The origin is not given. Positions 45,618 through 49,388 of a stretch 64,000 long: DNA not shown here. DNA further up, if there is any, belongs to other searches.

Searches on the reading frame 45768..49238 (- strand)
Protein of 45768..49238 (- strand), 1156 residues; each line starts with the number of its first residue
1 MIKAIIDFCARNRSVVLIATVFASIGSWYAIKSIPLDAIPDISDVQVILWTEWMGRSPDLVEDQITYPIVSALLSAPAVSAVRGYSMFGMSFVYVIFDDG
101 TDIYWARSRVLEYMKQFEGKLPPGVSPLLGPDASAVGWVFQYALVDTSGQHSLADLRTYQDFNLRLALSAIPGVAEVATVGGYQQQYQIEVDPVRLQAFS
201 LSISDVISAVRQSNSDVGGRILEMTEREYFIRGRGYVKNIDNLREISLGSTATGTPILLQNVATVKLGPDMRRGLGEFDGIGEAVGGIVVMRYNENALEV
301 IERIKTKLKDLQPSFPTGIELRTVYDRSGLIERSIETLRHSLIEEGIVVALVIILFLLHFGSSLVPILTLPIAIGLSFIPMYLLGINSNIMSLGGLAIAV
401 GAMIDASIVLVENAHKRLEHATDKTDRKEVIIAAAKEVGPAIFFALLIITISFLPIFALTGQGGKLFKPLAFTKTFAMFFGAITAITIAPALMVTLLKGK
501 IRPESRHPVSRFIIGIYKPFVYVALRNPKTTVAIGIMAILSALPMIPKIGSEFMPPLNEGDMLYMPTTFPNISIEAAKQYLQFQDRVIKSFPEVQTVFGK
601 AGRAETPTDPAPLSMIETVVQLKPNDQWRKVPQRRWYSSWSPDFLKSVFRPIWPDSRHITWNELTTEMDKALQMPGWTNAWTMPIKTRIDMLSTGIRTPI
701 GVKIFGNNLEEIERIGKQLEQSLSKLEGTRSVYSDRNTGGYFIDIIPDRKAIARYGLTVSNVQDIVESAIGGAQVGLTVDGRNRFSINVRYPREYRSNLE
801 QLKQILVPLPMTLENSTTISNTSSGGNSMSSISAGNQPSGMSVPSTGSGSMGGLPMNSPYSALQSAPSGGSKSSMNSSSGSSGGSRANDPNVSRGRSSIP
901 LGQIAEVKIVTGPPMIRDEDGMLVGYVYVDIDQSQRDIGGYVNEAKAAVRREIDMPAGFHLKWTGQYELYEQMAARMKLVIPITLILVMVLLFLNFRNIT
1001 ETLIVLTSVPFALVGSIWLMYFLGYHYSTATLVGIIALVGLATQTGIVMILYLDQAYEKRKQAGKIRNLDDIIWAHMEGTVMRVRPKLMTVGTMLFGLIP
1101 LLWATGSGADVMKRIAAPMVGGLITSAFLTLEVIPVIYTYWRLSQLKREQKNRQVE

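Call 89: search_protein_families(library=pfam, proteins=[window:45768-49238:-], max_evalue=0.00001)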
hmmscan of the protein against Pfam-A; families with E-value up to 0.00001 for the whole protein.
window:45768-49238:- (1156 aa): 2 families
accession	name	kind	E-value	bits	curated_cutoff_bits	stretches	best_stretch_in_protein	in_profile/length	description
PF00873.25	ACR_tran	-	1.5e-213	712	28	3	6-630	2-628/1021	AcrB/AcrD/AcrF family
PF03176.21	MMPL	-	3.3e-12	46.4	20.5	1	344-499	148-305/333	MMPL family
